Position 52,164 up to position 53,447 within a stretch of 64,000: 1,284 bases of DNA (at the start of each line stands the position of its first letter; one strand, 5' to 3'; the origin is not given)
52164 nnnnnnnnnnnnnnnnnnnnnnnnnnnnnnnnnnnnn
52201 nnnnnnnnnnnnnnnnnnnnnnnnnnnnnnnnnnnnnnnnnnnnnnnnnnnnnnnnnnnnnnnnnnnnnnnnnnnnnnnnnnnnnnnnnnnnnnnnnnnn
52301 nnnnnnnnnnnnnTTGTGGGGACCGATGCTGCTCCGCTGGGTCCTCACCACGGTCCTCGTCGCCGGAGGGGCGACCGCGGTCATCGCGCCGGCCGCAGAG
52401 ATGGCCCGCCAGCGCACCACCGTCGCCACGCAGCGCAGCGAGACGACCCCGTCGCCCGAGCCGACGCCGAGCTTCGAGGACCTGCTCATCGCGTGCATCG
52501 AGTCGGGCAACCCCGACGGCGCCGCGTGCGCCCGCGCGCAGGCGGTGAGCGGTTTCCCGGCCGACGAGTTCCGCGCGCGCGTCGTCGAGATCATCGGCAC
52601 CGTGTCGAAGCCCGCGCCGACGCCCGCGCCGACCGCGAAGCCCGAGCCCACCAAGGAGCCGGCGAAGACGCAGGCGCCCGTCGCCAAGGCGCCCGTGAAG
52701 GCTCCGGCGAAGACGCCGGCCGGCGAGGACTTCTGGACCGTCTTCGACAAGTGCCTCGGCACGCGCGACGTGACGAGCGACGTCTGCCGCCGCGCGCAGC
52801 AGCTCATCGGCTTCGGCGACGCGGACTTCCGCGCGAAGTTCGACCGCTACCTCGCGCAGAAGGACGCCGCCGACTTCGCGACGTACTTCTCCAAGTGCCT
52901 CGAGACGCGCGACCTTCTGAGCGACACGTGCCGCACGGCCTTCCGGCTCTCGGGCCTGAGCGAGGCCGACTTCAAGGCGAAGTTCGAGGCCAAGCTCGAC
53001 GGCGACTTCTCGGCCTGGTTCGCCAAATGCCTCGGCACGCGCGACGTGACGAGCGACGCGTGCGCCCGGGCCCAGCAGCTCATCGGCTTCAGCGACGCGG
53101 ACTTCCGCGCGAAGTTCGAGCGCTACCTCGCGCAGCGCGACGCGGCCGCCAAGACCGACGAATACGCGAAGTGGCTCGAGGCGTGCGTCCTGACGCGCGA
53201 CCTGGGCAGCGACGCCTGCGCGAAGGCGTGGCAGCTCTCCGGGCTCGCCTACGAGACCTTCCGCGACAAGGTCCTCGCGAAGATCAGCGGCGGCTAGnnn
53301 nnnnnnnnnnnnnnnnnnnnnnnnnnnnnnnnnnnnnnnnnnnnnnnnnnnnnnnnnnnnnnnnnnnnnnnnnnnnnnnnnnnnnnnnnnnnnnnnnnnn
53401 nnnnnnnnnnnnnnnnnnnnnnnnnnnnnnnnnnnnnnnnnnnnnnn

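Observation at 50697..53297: ECF sigma/anti-sigma pair followed by a secreted protein built from five two-cysteine repeats of an apparently undescribed type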

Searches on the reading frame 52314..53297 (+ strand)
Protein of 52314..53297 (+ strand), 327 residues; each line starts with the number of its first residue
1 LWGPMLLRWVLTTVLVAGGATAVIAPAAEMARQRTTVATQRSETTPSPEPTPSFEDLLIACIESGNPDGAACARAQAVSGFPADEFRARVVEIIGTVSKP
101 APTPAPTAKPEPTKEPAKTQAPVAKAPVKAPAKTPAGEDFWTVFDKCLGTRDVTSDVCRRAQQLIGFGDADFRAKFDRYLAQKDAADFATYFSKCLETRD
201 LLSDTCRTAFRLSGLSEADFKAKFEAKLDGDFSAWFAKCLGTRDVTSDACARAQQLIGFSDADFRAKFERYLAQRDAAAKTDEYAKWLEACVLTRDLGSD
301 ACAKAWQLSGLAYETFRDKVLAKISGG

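Call 3: search_protein_families(library=pfam, proteins=[window:52314-53297:+], max_evalue=1)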
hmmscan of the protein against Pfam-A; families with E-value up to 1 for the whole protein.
window:52314-53297:+ (327 aa): 1 family
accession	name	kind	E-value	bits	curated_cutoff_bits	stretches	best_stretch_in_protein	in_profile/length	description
PF15083.11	Colipase-like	-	0.0046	17.5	27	0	191-256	3-66/89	Colipase-like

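Call 4: search_protein_families(library=ncbifam, proteins=[window:52314-53297:+], max_evalue=1)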
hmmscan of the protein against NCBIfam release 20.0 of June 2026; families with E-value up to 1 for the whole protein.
window:52314-53297:+ (327 aa): 2 families
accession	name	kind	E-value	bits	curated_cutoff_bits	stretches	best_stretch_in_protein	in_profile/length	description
NF033761.1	gliding_GltJ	equivalog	0.0082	15.3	450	1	10-143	377-515/671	adventurous gliding motility protein GltJ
NF033807.0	CopL_fam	subfamily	0.04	14.6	40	1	5-45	1-40/129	CopL family metal-binding regulatory protein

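Call 5: find_homologous_proteins(query=window:52314-53297:+, max_evalue=0.001)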
Query window:52314-53297:+ (327 aa): 33 proteins with E <= 0.001 among 8000 candidates.
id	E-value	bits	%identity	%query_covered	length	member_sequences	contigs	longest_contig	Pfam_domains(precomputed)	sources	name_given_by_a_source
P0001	1.1e-209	713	100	99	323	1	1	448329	-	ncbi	-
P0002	2.1e-164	564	80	99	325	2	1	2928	-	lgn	-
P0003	4.8e-74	268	43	99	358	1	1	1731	-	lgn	-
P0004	8.9e-70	254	40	82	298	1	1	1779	-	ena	-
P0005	2.9e-69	252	43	97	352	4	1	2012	-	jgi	jgi:hypothetical protein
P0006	2.1e-68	249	41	97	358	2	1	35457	-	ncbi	ncbi:MAG TPA: hypothetical protein VI814_06050 [Candidatus Limnocylindria bacterium]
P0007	1.6e-67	246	41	99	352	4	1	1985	-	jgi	jgi:hypothetical protein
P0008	3.6e-63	232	45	83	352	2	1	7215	-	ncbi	-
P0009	2.5e-62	229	45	97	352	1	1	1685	-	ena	-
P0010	2.9e-62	229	42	98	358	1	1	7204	-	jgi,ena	-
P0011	7.4e-62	227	41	82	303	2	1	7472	-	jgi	-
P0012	1.2e-59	220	44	97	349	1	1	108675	PF15083.12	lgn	-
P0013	1.2e-59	220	41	70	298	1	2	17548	-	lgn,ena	-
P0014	3.1e-59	219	44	99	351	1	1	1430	-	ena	-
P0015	3.6e-59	219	45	99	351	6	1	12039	PF15083.12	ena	-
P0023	8.2e-51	191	42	69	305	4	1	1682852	-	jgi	jgi:hypothetical protein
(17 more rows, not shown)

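Call 6: search_solved_structures(query=window:52314-53297:+, max_evalue=10)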
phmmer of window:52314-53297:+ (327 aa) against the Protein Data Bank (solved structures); distinct sequences matched with E-value up to 10: 4.
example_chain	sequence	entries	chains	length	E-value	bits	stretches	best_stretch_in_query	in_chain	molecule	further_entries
7ew6_E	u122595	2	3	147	0.34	13.3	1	62-142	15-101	Photosystem I reaction center subunit IV, chloroplastic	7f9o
5n69_G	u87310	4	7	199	2.4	10.6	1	97-146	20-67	Myosin light chain 3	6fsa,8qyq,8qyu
8qyq_D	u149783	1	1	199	2.4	10.6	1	97-146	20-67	Myosin light chain 3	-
4yu5_A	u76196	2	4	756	7.6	8.9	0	86-133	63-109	Immune inhibitor A, metalloprotease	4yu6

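Call 9: find_encoding_contigs(protein=P0023, flank=8000, max_places=3)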
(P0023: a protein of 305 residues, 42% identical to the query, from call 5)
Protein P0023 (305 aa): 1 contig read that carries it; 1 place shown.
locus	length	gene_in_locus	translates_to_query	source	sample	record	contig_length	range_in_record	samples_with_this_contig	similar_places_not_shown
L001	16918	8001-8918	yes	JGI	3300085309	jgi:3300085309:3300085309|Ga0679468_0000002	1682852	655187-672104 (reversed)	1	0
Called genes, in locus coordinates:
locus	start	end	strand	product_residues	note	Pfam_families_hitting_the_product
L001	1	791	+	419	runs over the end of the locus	PF03486:HI0933_like (faint), PF07992:Pyr_redox_2, PF00070:Pyr_redox, PF18267:Rubredoxin_C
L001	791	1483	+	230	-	PF01738:DLH, PF07859:Abhydrolase_3 (faint), PF12146:Hydrolase_4 (faint), PF00561:Abhydrolase_1 (faint), PF20408:Abhydrolase_11, PF12695:Abhydrolase_5 (weak), PF00756:Esterase (faint), PF00326:Peptidase_S9 (weak)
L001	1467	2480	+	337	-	PF03601:Cons_hypoth698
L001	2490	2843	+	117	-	PF01243:PNPOx_N (weak), PF04075:F420H2_quin_red, PF10012:DUF2255 (weak)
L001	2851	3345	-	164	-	PF00694:Aconitase_C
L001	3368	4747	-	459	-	PF00330:Aconitase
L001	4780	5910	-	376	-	PF00682:HMGL-like, PF22617:HCS_D2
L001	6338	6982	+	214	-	PF04542:Sigma70_r2, PF08281:Sigma70_r4_2, PF04545:Sigma70_r4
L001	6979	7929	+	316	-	-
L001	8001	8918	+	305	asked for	-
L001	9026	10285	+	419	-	PF13485:Peptidase_MA_2 (weak)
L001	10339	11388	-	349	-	PF03951:Gln-synt_N, PF00120:Gln-synt_C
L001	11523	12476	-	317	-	PF01520:Amidase_3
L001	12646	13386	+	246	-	PF01694:Rhomboid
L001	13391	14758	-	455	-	-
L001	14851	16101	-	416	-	PF02743:dCache_1, PF00672:HAMP (faint)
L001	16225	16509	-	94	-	-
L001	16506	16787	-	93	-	-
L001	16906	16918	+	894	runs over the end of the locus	PF28598:PDH_E1_N, PF00456:Transketolase_N (weak), PF17831:PDH_E1_M, PF22613:Transketolase_C_1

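Call 10: find_encoding_contigs(protein=P0012, flank=8000, max_places=3)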
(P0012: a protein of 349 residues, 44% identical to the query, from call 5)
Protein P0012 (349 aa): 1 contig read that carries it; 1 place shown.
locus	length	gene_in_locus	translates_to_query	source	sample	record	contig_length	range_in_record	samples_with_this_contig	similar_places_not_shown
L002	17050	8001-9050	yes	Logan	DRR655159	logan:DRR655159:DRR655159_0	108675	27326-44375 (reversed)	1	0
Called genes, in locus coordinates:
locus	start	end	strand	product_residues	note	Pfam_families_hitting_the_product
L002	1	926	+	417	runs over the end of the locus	PF03486:HI0933_like (faint), PF07992:Pyr_redox_2, PF13454:NAD_binding_9 (faint), PF13738:Pyr_redox_3 (weak), PF00070:Pyr_redox, PF18267:Rubredoxin_C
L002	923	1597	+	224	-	PF01738:DLH, PF12146:Hydrolase_4 (faint), PF00561:Abhydrolase_1 (weak), PF12697:Abhydrolase_6 (faint), PF20408:Abhydrolase_11, PF12695:Abhydrolase_5 (weak), PF08840:BAAT_C (faint), PF00326:Peptidase_S9 (weak)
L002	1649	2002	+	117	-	PF01243:PNPOx_N (weak), PF04075:F420H2_quin_red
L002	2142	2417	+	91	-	PF04226:Transgly_assoc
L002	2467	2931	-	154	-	PF06445:GyrI-like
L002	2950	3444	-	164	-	PF00694:Aconitase_C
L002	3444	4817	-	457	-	PF00330:Aconitase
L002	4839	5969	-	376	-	PF00682:HMGL-like, PF22617:HCS_D2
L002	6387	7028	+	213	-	PF04542:Sigma70_r2, PF08281:Sigma70_r4_2, PF04545:Sigma70_r4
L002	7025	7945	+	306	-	PF18915:DUF5667 (weak)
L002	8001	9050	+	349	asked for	PF15083:Colipase-like (faint)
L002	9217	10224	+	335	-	-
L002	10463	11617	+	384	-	-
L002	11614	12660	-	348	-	PF03951:Gln-synt_N, PF00120:Gln-synt_C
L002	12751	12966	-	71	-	-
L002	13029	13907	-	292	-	PF20223:DUF6582 (weak), PF00211:Guanylate_cyc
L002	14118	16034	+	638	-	PF03098:An_peroxidase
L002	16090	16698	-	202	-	PF04893:Yip1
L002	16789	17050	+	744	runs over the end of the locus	PF00384:Molybdopterin, PF01568:Molydop_binding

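Call 14: predict_structure(alignment_id=A1)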
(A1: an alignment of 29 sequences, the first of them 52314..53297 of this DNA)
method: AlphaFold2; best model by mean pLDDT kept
length: 327 residues; sequences in the alignment: 29
mean_pLDDT: 79.2   pTM: 0.37
mean pLDDT of the five models: 79.2, 78.2, 77.2, 75.6, 75.4
residues with pLDDT >= 90: 183; 70-90: 52; 50-70: 19; < 50: 73
segments of 3 or more residues with pLDDT < 50: 1-4, 6-9, 11-30, 32-34, 36-45, 99-128
pLDDT, mean of each block of 10 residues (from residue 1): 46 42 43 48 53 92 94 96 94 72 40 41 44 67 96 97 95 95 90 91 96 94 82 87 93 90 93 83 92 96 94 94 87
secondary structure, 60 per line:
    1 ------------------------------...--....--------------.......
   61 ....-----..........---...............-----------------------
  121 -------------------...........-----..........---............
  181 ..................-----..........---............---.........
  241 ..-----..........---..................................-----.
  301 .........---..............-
elements in order: H36-39 H54-64 H70-79 H83-97 H140-150 H156-165 H169-198 H204-213 H217-228 H232-242 H248-257 H261-294 H300-309 H313-326

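Call 22: fold_search(model_id=the predicted structure, library=pdb)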
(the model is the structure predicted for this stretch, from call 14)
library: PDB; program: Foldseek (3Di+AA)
matches with E <= 10: 47; with E <= 0.001: 0
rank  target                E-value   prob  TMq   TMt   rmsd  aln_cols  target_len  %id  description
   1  6xns_E                1.0e+00  0.09  0.13  0.13  21.8       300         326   14  C3_crown-05 (released 2020-12-23)
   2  7dw5_A                1.4e+00  0.28  0.13  0.29  22.8       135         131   15  Crystal structure of DUX4 HD1-HD2 domain complexed with ERG sites (released 2021-11-03)
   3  4dvz                  1.5e+00  0.09  0.14  0.10  25.8       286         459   12  Crystal structure of the Helicobacter pylori CagA oncoprotein (released 2012-07-25)
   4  8r0a_B                1.8e+00  0.09  0.12  0.02  46.6       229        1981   11  Cryo-EM structure of the cross-exon pre-B+5'ss complex (released 2024-05-22)
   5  4dvy                  2.1e+00  0.07  0.13  0.07  25.1       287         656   11  Crystal structure of the Helicobacter pylori CagA oncoprotein (released 2012-07-25)
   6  6e8c_A                2.4e+00  0.13  0.11  0.24  12.1       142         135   15  Crystal structure of the double homeodomain of DUX4 in complex with DNA (released 2018-12-26)
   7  6u81_A                2.6e+00  0.14  0.12  0.26  12.0       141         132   16  Crystal Structure of the Double Homeodomain of DUX4 in Complex with a DNA aptamer (released 2020-02-19)
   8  6u82_D                2.6e+00  0.14  0.11  0.25  12.0       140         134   16  Crystal Structure of the Double Homeodomain of DUX4 in Complex with a DNA aptamer containing bulge and loop (released 2020-02-19)
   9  5nx5_A                2.8e+00  0.06  0.12  0.14  18.2       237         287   15  Crystal structure of Linalool/Nerolidol synthase from Streptomyces clavuligerus in complex with 2-fluorogeranyl diphos (released 2017-09-20)
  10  4nc3                  2.8e+00  0.04  0.13  0.11  27.5       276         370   13  Crystal structure of the 5-HT2B receptor solved using serial femtosecond crystallography in lipidic cubic phase. (released 2013-12-18)
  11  3pja_J                3.1e+00  0.06  0.14  0.18  23.1       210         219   14  Crystal structure of human C3PO complex (released 2011-05-11)
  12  8fni_8                3.6e+00  0.04  0.14  0.10  16.1       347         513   11  Cryo-EM structure of RNase-treated RESC-B in trypanosomal RNA editing (released 2023-07-19)
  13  8ii9_C                4.6e+00  0.04  0.11  0.11  15.1       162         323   14  crystal structure of Hyp mutant from Hypoxylon sp. E7406B (released 2024-02-28)
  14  8t10_A                5.3e+00  0.04  0.12  0.13  18.8       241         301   10  TRPV1 in nanodisc bound with two LPA molecules in opposite monomers (released 2024-05-08)
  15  5jo7_B                5.3e+00  0.03  0.10  0.08  20.0       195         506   10  Henbane premnaspirodiene synthase (HPS), also known as Henbane vetispiradiene synthase (HVS) from Hyoscyamus muticus (released 2017-05-03)
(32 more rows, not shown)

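Call 24: find_related_loci(query=A1, collection=genome_contigs, flank=6000)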
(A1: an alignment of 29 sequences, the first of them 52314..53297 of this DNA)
Query A1 (327 aa) in genome_contigs; peptide patterns used: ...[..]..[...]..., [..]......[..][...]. (x = any residue, [..] = any of these).
41 stretches matched a pattern; 7 encode a relative of the query (tblastn E <= 1e-3); 7 distinct loci.
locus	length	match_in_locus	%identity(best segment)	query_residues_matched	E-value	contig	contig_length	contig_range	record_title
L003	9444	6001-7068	45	1-317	1e-72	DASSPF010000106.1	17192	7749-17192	MAG TPA_asm: Candidatus Limnocylindria bacterium isolate SMAG_U1271 k141_172188, whole genome shotgun sequence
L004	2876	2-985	46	19-320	3e-71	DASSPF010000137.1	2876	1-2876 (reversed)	MAG TPA_asm: Candidatus Limnocylindria bacterium isolate SMAG_U1271 k141_584799, whole genome shotgun sequence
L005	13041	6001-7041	41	6-324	1e-69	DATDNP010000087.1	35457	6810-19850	MAG TPA_asm: Candidatus Limnocylindria bacterium isolate SMAG_U440 k141_1852216, whole genome shotgun sequence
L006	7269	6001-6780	38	105-325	2e-40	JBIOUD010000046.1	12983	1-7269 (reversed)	MAG: Candidatus Limnocylindria bacterium isolate MAG143 k127_1531146, whole genome shotgun sequence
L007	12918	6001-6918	38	6-325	1e-50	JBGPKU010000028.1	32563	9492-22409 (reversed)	MAG: Candidatus Limnocylindria bacterium isolate OBJ_0618_7090110_279 k141_7305111_length_32563_cov_21.2021, whole genom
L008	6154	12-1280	52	131-320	4e-28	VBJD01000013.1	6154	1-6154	MAG: Chloroflexi bacterium isolate CF_147 14_0929_05_30cm_scaffold_15644, whole genome shotgun sequence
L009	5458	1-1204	47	6-324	3e-21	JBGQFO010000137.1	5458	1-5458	MAG: Candidatus Limnocylindria bacterium isolate OBJ2_061818_090_51 k141_2099350_length_5458_cov_10.0000, whole genome s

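Call 40: find_related_loci(query=A1, collection=metagenome_contigs, flank=4000)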
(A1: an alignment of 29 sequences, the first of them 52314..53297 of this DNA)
Query A1 (327 aa) in metagenome_contigs; peptide patterns used: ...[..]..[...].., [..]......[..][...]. (x = any residue, [..] = any of these).
206 stretches matched a pattern; 16 encode a relative of the query (tblastn E <= 1e-3); 16 distinct loci.
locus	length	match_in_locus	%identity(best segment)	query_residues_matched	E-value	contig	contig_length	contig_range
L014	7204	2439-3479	42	6-325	6e-65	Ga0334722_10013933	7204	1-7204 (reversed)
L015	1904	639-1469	37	7-324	4e-53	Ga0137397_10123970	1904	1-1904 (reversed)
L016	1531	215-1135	40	1-325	2e-51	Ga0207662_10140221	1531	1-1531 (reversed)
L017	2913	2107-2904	37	1-327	1e-48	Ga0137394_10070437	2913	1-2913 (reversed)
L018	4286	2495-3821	46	46-326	4e-45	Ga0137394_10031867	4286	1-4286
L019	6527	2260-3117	41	7-326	2e-44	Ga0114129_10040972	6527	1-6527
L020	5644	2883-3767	36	1-326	8e-44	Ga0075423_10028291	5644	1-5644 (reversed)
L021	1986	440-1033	40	61-324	5e-41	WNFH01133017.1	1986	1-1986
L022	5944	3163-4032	38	7-326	5e-40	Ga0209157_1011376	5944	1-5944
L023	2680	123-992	38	7-326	5e-40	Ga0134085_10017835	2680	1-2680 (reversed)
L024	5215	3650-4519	38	7-326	6e-40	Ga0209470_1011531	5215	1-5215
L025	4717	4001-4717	42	1-324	2e-35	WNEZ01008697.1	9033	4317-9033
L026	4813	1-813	38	26-326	7e-33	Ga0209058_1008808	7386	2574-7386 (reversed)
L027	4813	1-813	38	26-326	7e-33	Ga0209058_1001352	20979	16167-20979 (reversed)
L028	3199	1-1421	51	6-325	1e-22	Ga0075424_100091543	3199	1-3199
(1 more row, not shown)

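Call 44: search_protein_families(library=pfam, proteins=[L001:9026-10285:+, L002:10463-11617:+], max_evalue=0.1)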
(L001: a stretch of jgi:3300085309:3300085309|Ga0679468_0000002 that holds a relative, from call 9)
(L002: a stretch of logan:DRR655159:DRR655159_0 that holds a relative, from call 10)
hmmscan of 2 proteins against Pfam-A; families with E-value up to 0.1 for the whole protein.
L001:9026-10285:+ (419 aa): 2 families
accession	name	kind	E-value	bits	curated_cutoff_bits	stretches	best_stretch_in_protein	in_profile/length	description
PF13485.12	Peptidase_MA_2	-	2.5e-06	27.9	32.4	1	159-309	46-185/201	Peptidase MA superfamily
PF07607.17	DUF1570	-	0.012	16.3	22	1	182-238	2-60/129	Protein of unknown function (DUF1570)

L002:10463-11617:+ (384 aa): 2 families
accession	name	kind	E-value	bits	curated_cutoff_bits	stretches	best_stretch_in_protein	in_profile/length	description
PF13485.12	Peptidase_MA_2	-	0.0068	16.7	32.4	1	144-260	68-175/201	Peptidase MA superfamily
PF22796.1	SlpA_N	-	0.081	13.6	27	0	315-372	22-78/166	SlpA N-terminal domain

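Call 70: fold_search(model_id=the predicted structure, library=viral)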
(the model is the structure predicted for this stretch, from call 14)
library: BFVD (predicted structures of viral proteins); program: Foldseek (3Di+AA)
matches with E <= 10: 120; with E <= 0.001: 0
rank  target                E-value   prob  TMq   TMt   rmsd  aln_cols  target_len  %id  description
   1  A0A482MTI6            1.5e-01  0.13  0.13  0.12  29.2       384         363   14  Uncharacterized protein [Escherichia phage vB_EcoP_WFI101126]
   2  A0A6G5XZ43            1.8e-01  0.25  0.15  0.09  29.4       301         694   12  (no name in the UniProt tables at hand)
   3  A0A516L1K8            2.6e-01  0.13  0.12  0.13  30.1       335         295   11  (no name in the UniProt tables at hand)
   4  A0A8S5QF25            4.1e-01  0.15  0.11  0.11  21.2       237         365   14  Peptidoglycan hydrolase [Caudovirales sp. ctqPn17]
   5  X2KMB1                4.6e-01  0.09  0.12  0.07  25.2       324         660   12  Tape measure domain protein [Enterococcus phage AUEF3]
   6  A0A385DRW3            4.8e-01  0.44  0.18  0.21  11.1       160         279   13  (no name in the UniProt tables at hand)
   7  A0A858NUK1            4.8e-01  0.09  0.12  0.12  30.2       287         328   17  (no name in the UniProt tables at hand)
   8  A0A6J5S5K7            5.6e-01  0.10  0.13  0.07  29.6       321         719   14  Bacteriophage/Gene transfer agent portal protein [uncultured Caudovirales phage]
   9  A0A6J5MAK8            6.2e-01  0.08  0.11  0.08  29.6       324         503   14  Ig-like domain-containing protein [uncultured Caudovirales phage]
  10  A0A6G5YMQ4            6.5e-01  0.12  0.17  0.07  25.9       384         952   11  (no name in the UniProt tables at hand)
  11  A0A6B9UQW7            6.8e-01  0.03  0.07  0.07  39.2       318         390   16  (no name in the UniProt tables at hand)
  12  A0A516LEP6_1          8.4e-01  0.08  0.13  0.07  35.0       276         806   14  (no name in the UniProt tables at hand)
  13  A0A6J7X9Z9            8.8e-01  0.09  0.13  0.16  21.3       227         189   15  Uncharacterized protein [uncultured Caudovirales phage]
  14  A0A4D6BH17            8.8e-01  0.06  0.12  0.12  30.0       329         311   11  (no name in the UniProt tables at hand)
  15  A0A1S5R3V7            1.0e+00  0.18  0.13  0.21  18.2       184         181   22  Uncharacterized protein [Pseudomonas phage pf16]
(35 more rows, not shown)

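Call 82: search_protein_families(library=pfam, alignment_id=A1, max_evalue=0.01)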
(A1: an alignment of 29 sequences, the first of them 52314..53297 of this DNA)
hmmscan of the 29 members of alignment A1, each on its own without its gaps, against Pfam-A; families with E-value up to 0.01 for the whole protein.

A. member 1, window:52314-53297:+ (327 aa): 1 family
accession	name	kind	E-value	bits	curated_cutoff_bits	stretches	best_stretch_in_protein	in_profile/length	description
PF15083.11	Colipase-like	-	0.0046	17.5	27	0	191-256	3-66/89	Colipase-like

B. families by the number of members that match (of 29 scanned): 3 families
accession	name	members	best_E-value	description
PF15083.11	Colipase-like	18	6.6e-07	Colipase-like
PF12192.13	CBP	3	0.0012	Fungal calcium binding protein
PF02297.22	COX6B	1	0.0091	Cytochrome oxidase c subunit VIb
